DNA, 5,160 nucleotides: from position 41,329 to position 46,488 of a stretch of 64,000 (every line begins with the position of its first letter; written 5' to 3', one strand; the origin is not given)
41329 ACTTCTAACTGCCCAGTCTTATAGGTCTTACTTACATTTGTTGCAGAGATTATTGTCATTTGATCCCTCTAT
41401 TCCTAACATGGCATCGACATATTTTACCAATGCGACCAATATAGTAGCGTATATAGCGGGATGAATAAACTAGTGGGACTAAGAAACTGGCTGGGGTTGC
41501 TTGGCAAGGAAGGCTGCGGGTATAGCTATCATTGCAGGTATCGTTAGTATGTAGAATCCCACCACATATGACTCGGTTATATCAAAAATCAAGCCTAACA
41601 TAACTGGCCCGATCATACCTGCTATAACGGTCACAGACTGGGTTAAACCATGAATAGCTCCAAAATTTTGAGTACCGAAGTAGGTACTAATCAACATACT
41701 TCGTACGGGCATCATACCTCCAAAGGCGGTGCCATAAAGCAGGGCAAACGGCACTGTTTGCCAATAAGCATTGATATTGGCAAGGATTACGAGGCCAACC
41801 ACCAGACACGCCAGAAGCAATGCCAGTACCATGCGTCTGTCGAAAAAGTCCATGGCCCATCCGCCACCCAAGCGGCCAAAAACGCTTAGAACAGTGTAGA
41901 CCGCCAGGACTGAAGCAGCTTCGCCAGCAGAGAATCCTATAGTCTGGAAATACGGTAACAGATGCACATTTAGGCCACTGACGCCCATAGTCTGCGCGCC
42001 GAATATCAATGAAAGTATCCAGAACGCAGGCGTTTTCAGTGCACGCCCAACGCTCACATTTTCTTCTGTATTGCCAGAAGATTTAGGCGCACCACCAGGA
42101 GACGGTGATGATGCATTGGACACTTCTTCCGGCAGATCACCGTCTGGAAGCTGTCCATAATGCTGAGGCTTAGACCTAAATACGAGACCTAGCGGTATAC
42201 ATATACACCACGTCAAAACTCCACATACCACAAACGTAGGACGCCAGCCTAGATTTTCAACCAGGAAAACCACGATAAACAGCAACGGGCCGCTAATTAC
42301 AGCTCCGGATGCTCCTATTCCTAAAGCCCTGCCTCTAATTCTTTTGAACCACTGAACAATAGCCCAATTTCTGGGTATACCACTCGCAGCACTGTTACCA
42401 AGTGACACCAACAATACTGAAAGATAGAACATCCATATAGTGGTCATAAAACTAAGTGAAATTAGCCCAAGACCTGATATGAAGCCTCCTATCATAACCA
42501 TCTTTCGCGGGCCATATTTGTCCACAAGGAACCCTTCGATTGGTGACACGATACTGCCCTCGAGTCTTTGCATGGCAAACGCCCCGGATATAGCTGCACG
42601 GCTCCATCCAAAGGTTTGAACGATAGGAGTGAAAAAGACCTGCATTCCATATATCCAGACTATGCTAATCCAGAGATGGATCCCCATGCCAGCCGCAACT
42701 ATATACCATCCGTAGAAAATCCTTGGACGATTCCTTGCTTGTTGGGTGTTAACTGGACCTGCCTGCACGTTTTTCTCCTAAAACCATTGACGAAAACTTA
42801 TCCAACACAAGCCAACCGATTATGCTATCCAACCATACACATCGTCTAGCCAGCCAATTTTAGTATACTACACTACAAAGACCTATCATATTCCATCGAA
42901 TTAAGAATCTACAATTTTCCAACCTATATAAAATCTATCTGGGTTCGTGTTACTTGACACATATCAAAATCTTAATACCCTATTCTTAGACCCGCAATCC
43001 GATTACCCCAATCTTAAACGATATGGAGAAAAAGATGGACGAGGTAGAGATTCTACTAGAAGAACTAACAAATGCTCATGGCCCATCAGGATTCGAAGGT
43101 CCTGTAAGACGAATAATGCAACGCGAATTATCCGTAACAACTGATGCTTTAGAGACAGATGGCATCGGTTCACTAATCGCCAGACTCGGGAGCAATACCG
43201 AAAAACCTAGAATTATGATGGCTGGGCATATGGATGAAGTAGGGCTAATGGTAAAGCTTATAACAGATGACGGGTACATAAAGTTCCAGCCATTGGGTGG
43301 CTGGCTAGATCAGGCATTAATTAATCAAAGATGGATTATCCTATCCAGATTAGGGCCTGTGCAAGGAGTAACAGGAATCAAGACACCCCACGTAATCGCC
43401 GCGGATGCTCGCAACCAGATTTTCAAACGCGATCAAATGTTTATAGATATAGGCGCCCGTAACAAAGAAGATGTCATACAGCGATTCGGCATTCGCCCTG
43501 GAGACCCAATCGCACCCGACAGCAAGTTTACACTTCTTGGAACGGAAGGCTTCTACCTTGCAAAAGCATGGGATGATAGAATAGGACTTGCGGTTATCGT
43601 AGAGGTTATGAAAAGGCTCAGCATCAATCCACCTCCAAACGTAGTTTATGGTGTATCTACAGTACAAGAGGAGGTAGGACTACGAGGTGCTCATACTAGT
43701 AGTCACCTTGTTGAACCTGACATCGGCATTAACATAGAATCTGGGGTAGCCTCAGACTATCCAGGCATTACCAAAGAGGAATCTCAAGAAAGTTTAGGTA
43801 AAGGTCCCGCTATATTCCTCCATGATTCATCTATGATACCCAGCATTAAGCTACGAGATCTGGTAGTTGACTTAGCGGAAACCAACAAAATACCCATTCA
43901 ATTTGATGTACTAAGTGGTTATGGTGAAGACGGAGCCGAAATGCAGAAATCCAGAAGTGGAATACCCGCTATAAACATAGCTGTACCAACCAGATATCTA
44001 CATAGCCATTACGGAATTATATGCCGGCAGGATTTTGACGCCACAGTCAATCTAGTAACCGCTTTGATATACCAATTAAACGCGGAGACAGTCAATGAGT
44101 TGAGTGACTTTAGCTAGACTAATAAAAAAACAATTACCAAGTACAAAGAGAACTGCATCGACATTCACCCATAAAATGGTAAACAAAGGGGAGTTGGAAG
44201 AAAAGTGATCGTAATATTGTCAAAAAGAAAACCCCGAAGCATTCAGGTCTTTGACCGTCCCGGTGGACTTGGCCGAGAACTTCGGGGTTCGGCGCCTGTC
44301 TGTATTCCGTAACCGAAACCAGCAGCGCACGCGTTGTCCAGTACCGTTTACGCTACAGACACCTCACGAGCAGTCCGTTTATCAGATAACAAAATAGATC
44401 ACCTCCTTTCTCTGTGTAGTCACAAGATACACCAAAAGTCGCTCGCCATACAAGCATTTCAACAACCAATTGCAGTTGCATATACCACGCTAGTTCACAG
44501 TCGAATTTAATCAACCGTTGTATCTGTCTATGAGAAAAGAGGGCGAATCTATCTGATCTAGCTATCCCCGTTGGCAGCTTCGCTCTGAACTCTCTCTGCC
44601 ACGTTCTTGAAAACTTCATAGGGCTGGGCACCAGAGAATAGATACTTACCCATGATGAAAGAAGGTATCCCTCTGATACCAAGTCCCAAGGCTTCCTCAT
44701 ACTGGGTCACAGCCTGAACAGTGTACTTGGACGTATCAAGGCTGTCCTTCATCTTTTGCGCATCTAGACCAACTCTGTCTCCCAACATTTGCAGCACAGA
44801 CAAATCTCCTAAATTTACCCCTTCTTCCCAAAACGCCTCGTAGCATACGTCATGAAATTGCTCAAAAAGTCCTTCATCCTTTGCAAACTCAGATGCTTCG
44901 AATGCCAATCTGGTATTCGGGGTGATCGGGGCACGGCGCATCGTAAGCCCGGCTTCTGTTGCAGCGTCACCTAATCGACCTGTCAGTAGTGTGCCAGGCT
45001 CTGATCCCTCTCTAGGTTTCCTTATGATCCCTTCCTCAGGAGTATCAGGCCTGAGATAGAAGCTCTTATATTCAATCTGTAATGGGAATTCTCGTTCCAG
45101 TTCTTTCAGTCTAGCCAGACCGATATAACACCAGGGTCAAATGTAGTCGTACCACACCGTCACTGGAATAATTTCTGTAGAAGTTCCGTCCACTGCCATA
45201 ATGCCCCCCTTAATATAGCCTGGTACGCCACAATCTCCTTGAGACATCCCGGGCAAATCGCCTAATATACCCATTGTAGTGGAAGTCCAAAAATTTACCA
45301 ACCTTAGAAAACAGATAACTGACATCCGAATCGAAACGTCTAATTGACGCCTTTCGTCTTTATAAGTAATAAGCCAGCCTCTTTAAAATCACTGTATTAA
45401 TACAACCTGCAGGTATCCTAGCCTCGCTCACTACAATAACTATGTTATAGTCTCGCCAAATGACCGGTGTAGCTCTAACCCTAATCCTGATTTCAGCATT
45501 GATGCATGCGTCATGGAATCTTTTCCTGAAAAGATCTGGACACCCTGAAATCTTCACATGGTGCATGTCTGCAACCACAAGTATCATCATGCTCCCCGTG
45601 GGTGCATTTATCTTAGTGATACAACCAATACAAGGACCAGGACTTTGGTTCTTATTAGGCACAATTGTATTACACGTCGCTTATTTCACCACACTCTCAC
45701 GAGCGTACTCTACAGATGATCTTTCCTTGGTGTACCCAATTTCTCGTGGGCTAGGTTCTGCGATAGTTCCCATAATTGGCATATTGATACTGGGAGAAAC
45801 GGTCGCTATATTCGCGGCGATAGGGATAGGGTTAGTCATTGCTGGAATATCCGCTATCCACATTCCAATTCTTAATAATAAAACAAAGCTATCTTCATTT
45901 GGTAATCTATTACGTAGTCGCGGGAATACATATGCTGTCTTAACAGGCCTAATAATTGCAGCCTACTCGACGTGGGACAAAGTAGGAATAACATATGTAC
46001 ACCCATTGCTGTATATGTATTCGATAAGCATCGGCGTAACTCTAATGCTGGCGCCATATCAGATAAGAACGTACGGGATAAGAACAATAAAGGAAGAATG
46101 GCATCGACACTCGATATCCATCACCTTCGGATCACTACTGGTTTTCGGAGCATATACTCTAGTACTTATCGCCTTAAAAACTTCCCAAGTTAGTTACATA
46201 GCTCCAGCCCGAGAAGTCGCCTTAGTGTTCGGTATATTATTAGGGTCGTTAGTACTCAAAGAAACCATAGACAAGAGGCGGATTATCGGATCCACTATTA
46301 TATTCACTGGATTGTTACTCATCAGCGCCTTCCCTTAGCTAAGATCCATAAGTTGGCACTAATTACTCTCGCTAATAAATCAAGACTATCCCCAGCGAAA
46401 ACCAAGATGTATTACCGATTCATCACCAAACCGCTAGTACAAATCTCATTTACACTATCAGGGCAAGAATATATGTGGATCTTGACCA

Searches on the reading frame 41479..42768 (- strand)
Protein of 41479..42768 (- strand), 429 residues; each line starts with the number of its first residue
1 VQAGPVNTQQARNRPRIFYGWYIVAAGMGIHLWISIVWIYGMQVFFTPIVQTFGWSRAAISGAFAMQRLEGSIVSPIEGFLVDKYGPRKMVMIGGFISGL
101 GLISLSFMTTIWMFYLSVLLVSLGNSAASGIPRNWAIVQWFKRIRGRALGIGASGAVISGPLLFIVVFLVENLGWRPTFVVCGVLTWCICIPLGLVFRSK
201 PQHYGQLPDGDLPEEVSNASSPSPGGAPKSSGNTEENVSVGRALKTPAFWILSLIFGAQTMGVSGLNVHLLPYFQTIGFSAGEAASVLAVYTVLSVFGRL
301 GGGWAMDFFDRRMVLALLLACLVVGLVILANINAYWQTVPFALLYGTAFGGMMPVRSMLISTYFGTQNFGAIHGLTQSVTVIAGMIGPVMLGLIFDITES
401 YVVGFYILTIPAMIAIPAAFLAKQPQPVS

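Call 13: search_protein_families(library=pfam, proteins=[window:41479-42768:-])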
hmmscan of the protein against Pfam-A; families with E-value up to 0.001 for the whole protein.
window:41479-42768:- (429 aa): 2 families
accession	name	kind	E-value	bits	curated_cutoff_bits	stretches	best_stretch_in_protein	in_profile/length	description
PF07690.21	MFS_1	-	4.8e-45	154.4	33.4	2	43-388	15-347/347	Major Facilitator Superfamily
PF00083.30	Sugar_tr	-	5.7e-07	29.2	22.3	1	286-417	50-186/452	Sugar (and other) transporter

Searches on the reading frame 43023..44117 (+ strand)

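Call 7: search_protein_families(library=pfam, proteins=[window:43023-44117:+], max_evalue=0.001)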
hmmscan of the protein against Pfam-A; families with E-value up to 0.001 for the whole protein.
window:43023-44117:+ (364 aa): 1 family
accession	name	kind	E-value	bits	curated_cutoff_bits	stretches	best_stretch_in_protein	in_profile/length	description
PF05343.19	Peptidase_M42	-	1.8e-90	303.4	23.2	1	49-344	1-292/292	M42 glutamyl aminopeptidase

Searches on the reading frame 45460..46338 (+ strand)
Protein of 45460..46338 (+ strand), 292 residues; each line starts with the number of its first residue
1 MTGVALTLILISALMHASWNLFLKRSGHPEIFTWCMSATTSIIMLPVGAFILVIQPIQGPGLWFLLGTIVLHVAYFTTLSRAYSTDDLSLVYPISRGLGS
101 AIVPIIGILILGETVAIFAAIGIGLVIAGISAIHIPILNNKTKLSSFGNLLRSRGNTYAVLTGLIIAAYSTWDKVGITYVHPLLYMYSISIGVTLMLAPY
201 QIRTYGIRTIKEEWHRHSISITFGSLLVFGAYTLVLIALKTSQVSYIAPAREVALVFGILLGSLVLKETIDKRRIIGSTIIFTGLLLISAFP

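Call 7: search_protein_families(library=pfam, proteins=[window:45460-46338:+], max_evalue=0.001)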
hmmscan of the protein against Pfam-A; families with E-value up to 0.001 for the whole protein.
window:45460-46338:+ (292 aa): 2 families
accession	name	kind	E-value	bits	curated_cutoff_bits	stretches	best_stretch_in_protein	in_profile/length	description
PF00892.27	EamA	-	7.8e-20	72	28.2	2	154-289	2-134/135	EamA-like transporter family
PF00893.25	Multi_Drug_Res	-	6.5e-06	27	23.7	1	62-126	29-93/93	Small Multidrug Resistance protein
